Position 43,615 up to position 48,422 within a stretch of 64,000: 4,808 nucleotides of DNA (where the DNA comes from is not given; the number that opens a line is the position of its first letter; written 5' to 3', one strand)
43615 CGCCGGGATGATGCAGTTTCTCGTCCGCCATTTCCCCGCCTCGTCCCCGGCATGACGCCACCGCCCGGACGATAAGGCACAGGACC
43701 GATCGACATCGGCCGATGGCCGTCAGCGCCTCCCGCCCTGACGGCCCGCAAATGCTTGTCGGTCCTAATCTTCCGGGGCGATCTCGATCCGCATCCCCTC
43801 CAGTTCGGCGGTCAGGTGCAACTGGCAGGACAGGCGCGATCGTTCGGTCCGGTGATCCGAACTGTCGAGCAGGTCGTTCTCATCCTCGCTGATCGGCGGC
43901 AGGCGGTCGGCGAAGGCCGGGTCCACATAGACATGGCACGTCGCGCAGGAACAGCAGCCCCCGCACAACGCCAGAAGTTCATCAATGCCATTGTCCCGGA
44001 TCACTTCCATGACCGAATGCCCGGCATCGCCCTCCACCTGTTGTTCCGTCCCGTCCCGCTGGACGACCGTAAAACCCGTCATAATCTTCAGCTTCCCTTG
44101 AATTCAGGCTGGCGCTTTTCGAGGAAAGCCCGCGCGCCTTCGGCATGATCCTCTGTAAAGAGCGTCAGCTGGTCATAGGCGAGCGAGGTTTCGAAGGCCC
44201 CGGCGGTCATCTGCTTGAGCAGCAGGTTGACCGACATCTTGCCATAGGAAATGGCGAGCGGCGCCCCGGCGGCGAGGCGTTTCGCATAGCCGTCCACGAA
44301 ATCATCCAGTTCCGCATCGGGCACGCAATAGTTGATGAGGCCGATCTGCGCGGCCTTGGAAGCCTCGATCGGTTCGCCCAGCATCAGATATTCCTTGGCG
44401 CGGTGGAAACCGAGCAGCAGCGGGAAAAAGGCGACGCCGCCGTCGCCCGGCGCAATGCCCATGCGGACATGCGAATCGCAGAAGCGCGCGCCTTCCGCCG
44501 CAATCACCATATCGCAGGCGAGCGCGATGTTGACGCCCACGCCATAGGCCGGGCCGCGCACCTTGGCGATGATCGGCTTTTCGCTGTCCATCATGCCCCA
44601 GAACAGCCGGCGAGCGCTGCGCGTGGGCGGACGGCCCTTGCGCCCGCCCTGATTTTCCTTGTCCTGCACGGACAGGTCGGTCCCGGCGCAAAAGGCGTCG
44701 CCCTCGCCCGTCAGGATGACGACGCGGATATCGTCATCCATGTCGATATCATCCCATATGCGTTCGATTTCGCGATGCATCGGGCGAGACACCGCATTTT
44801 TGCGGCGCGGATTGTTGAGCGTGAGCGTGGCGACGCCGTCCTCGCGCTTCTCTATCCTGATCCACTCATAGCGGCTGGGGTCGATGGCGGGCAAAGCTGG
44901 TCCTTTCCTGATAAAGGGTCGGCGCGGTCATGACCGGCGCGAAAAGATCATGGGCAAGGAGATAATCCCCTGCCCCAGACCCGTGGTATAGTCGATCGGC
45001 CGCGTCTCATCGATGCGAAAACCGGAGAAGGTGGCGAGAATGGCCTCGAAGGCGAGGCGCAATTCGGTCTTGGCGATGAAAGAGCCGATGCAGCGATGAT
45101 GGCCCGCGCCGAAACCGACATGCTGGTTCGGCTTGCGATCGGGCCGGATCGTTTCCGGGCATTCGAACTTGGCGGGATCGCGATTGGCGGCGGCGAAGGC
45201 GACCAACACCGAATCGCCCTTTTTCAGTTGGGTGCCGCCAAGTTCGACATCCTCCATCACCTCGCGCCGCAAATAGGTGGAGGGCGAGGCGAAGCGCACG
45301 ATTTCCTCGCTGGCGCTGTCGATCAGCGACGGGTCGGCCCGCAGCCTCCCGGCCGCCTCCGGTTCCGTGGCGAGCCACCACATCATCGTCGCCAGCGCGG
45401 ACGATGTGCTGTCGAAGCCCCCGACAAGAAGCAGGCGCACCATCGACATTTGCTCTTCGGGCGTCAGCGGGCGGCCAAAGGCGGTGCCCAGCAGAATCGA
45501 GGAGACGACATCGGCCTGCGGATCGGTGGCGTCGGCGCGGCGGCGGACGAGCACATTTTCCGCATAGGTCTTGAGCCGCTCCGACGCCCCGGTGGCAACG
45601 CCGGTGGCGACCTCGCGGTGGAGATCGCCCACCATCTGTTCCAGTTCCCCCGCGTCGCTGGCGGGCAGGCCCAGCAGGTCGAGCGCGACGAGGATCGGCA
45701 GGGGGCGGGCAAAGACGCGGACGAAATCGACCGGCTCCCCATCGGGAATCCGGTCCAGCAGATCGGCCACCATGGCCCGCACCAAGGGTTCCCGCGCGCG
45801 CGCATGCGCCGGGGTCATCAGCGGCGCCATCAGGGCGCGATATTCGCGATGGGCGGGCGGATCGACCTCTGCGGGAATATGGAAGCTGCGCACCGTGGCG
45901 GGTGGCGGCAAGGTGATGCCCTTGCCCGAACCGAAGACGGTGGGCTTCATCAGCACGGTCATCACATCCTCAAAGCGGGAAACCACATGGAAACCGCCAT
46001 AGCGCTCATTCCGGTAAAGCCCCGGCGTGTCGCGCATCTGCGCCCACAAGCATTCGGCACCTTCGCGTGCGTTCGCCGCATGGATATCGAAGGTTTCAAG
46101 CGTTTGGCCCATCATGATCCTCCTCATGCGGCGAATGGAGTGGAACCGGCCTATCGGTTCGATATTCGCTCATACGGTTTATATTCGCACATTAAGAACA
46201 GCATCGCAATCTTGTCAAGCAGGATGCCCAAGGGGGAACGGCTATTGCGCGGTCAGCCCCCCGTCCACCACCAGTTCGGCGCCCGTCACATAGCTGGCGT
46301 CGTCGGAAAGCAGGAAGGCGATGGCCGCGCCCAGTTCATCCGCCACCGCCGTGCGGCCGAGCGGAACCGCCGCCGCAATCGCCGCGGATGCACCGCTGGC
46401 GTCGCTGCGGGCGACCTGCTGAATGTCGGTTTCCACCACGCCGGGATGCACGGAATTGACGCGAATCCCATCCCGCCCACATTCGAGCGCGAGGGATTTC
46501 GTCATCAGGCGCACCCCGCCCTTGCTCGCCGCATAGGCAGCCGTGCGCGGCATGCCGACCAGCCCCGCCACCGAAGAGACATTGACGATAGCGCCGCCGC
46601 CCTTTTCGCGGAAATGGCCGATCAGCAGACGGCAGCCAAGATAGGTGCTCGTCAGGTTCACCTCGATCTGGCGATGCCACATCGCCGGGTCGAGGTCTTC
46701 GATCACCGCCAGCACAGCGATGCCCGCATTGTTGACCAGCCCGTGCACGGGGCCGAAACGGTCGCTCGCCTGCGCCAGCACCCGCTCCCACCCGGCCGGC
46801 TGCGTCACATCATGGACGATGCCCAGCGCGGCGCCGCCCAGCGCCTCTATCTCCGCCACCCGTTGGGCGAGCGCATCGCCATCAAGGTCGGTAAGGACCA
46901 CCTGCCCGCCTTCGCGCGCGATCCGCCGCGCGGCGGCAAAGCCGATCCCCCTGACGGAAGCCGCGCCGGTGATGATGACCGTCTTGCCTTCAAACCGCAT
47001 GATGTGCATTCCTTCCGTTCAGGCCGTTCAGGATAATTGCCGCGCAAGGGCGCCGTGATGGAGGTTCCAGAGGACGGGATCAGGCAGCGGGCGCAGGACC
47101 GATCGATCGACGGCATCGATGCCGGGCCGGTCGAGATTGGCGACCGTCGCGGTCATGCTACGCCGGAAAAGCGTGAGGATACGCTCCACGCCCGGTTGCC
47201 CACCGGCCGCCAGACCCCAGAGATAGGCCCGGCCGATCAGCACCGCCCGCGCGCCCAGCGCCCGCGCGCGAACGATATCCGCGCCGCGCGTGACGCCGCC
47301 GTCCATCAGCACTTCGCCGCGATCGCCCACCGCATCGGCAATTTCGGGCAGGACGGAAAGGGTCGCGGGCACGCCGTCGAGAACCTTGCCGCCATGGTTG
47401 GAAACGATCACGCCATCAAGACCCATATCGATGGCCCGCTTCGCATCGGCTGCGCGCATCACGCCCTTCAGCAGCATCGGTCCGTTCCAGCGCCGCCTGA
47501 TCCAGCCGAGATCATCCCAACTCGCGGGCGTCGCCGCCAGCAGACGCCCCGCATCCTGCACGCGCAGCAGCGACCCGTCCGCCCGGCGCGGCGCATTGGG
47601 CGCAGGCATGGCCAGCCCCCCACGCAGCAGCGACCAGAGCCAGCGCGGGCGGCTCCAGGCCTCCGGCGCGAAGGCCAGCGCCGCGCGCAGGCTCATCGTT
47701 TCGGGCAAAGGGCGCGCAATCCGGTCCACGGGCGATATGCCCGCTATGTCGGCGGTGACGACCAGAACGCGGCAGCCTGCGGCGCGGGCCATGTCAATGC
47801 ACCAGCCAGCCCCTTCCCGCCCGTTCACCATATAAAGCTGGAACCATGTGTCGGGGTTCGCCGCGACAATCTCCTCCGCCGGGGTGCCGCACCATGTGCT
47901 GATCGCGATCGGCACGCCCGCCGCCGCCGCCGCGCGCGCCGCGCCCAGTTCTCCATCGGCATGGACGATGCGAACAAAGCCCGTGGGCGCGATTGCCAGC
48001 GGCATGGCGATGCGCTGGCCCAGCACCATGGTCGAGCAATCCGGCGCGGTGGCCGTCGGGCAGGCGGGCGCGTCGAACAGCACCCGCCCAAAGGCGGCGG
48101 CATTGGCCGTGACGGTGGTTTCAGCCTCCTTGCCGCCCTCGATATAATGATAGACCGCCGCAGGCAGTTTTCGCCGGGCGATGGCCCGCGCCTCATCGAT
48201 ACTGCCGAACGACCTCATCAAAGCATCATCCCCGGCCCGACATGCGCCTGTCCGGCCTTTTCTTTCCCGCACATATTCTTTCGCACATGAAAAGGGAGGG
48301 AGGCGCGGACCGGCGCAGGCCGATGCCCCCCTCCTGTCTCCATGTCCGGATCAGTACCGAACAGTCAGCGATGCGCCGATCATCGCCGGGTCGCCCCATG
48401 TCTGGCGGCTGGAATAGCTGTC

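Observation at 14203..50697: A 15-bp PcaR/IclR-type box recurs as tandem pairs with an exact 19-bp offset across the promoters of the catabolic island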

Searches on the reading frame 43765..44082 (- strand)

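Call 9: search_protein_families(library=pfam, proteins=[window:43765-44082:-])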
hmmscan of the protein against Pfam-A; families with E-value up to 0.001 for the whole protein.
window:43765-44082:- (105 aa): 1 family
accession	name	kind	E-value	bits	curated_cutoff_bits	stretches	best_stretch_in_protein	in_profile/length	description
PF00111.32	Fer2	-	6.6e-08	32.8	21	1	9-90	3-76/77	2Fe-2S iron-sulfur cluster binding domain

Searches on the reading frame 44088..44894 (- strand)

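Call 9: search_protein_families(library=pfam, proteins=[window:44088-44894:-])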
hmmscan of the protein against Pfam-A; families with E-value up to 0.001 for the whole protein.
window:44088-44894:- (268 aa): 2 families
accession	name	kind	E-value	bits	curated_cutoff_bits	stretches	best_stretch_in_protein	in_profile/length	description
PF00378.25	ECH_1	-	2.5e-49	168.3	27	1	17-267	2-250/251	Enoyl-CoA hydratase/isomerase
PF16113.10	ECH_2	-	2.2e-25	90.3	27.2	1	22-201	2-182/335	Enoyl-CoA hydratase/isomerase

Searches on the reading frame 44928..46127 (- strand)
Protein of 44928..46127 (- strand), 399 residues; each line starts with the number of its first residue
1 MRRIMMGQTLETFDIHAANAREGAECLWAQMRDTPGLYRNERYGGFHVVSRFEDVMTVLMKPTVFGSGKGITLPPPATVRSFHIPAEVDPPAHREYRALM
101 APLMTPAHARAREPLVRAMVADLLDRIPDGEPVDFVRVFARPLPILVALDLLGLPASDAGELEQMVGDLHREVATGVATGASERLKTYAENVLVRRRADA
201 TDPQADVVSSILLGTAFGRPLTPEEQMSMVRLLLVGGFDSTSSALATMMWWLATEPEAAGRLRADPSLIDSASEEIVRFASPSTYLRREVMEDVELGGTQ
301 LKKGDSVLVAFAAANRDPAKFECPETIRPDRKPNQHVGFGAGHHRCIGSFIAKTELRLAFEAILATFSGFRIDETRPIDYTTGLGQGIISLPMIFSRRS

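Call 9: search_protein_families(library=pfam, proteins=[window:44928-46127:-])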
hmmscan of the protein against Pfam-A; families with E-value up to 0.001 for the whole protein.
window:44928-46127:- (399 aa): 1 family
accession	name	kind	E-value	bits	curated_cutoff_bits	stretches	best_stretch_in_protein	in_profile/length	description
PF00067.27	p450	-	8.1e-27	94.5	22.8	1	181-378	212-443/462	Cytochrome P450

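Call 26: search_protein_families(library=ncbifam, proteins=[window:44928-46127:-], max_evalue=0.00001)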
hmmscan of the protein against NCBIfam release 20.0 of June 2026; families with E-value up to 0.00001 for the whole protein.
window:44928-46127:- (399 aa): 9 families
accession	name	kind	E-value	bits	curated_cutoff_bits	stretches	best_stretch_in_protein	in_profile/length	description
NF041802.1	P450_SolI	exception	2.7e-41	141.4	850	1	88-381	112-409/424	solanimycin biosynthesis cytochrome P450 SolI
NF041177.1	Cyp119_Thmprot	equivalog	8.1e-38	130.1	680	1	88-379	71-352/368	cytochrome P450 Cyp119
TIGR04538.1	P450_cycloAA_1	subfamily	4.6e-37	127.8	500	1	27-375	14-374/395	cytochrome P450, cyclodipeptide synthase-associated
TIGR04515.1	P450_rel_GT_act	subfamily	3.1e-31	109.1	343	1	27-352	36-345/386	P450-derived glycosyltransferase activator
NF045816.1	PentlenlactSyn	equivalog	9.2e-31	106.9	700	1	91-371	89-370/396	pentalenolactone synthase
TIGR04458.1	CYP450_TxtE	equivalog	3.6e-30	104.9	500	1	88-374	87-382/403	4-nitrotryptophan synthase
NF050147.1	aminopyruv_ApyO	equivalog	1.6e-14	53.4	525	1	91-381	86-406/444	RiPP biosynthesis cytochrome P450 ApyO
NF045812.1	PentlenOxigase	equivalog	5.4e-09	35.4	800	1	267-367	300-409/444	pentalenene oxygenase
NF051859.1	AlbFlvMonOxTrpSyn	equivalog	3.1e-08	32.6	700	0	184-381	218-438/457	bifunctional albaflavenone monooxygenase/terpene synthase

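Call 47: search_solved_structures(query=window:44928-46127:-, max_evalue=1e-30)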
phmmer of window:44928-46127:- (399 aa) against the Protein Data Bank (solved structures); distinct sequences matched with E-value up to 1e-30: 264 (the best 60 are shown).
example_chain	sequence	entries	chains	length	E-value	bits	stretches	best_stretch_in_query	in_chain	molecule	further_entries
4aw3_A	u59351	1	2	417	1.7e-48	169.3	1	46-394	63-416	P-450-LIKE PROTEIN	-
5uhu_A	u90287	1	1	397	1.7e-48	169.3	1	46-394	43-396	Mycinamicin IV hydroxylase/epoxidase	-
2y46_A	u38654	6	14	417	2e-48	169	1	46-394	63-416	P-450-LIKE PROTEIN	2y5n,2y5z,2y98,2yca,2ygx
3zsn_A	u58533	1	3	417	3.2e-48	168.4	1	46-394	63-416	P-450-LIKE PROTEIN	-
9vgm_A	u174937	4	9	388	1.9e-47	165.8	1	29-374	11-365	Cytochrome P450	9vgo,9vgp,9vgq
1t2b_A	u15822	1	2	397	2e-47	165.8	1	33-397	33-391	P450cin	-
4fb2_A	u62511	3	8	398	2e-47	165.7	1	32-397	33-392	P450cin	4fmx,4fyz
3bdz_A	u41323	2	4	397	2e-47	165.7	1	33-397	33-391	P450cin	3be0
4l77_A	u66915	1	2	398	2e-47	165.7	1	32-397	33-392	P450cin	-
4l6g_A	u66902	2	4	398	2.7e-47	165.3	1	32-397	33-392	P450cin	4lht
7ant_A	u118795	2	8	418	4.8e-47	164.5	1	32-366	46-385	Cytochrome P450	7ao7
9vgn_A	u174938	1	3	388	1.7e-46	162.7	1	29-374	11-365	Cytochrome P450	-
7y9o_A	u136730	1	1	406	1.4e-45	159.7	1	85-379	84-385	Cytochrome P450 monooxygenase YjiB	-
8vxg_A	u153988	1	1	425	1.5e-45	159.6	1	45-369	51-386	CYP125MRCA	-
4e2p_A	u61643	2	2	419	1.6e-45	159.5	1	41-393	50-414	Cytochrome P450 107B1 (P450CVIIB1)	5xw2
7y97_A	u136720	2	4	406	5.7e-45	157.7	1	85-381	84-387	Cytochrome P450 monooxygenase YjiB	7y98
5l90_A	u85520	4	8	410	1.3e-44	156.4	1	28-366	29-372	Cytochrome P450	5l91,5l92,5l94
4ggv_A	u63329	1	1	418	2.6e-44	155.5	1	30-379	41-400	Cytochrome P450 superfamily protein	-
9ixl_B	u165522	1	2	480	3.7e-44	155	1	26-387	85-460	Cytochrome P450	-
9uy0_A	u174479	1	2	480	9.7e-44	153.6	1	26-387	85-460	Cytochrome P450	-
9kki_A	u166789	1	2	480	9.7e-44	153.6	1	26-387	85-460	Cytochrome P450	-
8hgd_B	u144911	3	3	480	2.7e-43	152.2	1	26-374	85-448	Cytochrome P450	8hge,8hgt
5fyf_A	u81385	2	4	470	3.1e-43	152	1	26-374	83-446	CYTOCHROME P450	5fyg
8jnp_A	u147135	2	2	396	4.7e-43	151.4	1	28-373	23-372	Cytochrome P450 CftA | Cytochrome P450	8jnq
5li6_A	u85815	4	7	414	1.9e-42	149.4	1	45-381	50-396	Putative cytochrome P450 126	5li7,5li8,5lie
4mm0_A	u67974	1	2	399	8.1e-42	147.3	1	45-369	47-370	P450-like monooxygenase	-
3rwl_A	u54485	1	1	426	1.8e-41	146.2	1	33-372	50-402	Cytochrome P450 alkane hydroxylase 1 CYP153A7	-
6gk5_A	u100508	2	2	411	2.5e-41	145.6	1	86-381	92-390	Cytochrome P450 CYP267B1 protein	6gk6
6m4p_A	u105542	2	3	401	3.8e-41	145.1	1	87-372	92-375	Cytochrome P450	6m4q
4rm4_A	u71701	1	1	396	4.4e-41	144.9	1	83-380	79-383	Cytochrome P450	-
6hqg_A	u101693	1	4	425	7.9e-41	144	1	36-395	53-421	Cytochrome P450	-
5vws_A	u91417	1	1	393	9.6e-41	143.8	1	28-369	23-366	Cytochrome P450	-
4z5p_A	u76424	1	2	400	1.2e-40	143.5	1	28-392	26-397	Cytochrome P450 hydroxylase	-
5cje_A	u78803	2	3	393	2.3e-40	142.5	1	41-373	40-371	Cytochrome P450 hydroxylase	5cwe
5ofq_A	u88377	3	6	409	2.7e-40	142.2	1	51-380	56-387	Cytochrome P450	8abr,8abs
3abb_A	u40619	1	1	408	9.9e-40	140.4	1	87-395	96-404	Cytochrome P450 hydroxylase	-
4yt3_A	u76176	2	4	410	1.3e-39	140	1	51-397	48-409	Cytochrome P450(MEG)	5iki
2fr7_A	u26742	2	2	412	1.5e-39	139.8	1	46-372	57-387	putative cytochrome P450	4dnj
6gmf_A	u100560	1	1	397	2e-39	139.4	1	13-368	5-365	Putative cytochrome P450 hydroxylase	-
8yhn_A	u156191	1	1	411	2.4e-39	139.2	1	81-365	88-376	Cytochrome P450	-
2wm4_A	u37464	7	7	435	3.3e-39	138.7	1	27-368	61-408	PUTATIVE CYTOCHROME P450 124 | Methyl-branched lipid omega-hydroxylase | CYP124 in complex with inhibitor carbethoxyhexyl imidazole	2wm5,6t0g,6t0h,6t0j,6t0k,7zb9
8b2p_A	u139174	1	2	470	3.5e-39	138.6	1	30-372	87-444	Cytochrome P450 alkane hydroxylase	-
5z9i_A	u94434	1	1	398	4.4e-39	138.3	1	56-394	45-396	Putative P450-like enzyme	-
22yx_A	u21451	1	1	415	4.7e-39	138.2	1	28-397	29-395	Cytochrome P450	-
1jip_A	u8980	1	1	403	4.9e-39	138.1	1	86-371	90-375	CYTOCHROME P450 107A1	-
1egy_A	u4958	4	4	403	5e-39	138.1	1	86-371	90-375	CYTOCHROME P450ERYF | CYTOCHROME P450 107A1 | CYTOCHROME P450 ERYF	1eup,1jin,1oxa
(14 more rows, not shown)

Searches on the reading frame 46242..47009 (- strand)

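Call 9: search_protein_families(library=pfam, proteins=[window:46242-47009:-])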
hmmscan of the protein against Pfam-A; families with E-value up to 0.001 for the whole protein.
window:46242-47009:- (255 aa): 4 families
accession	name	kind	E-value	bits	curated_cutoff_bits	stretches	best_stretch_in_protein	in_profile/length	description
PF13561.12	adh_short_C2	-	1.8e-66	224.5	27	1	15-253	1-236/236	Enoyl-(Acyl carrier protein) reductase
PF00106.31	adh_short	-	9.7e-57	192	26.6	1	9-203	1-193/195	short chain dehydrogenase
PF08659.16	KR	-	1.8e-14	54.5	22.6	1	10-163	2-153/180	KR domain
PF23441.1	SDR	-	9.1e-06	25.7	27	1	152-252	156-255/258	SDR-like rossmann domain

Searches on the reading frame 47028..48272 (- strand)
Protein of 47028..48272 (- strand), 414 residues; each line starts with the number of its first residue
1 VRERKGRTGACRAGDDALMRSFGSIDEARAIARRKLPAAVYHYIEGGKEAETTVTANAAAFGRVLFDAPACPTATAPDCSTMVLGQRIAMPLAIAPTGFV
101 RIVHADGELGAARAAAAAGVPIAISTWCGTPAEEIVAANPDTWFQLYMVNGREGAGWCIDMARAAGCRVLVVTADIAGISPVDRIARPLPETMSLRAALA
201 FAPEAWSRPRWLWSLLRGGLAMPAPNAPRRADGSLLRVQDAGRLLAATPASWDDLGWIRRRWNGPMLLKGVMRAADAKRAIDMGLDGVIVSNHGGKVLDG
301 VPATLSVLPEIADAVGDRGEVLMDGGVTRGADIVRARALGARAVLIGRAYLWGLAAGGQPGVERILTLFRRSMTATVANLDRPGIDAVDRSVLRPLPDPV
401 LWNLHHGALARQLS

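Call 10: search_protein_families(library=pfam, proteins=[window:47028-48272:-])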
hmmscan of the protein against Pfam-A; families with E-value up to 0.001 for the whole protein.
window:47028-48272:- (414 aa): 1 family
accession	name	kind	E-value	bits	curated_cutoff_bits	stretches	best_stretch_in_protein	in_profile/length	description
PF01070.24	FMN_dh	-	2.4e-103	346.3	24.9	1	32-394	1-349/350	FMN-dependent dehydrogenase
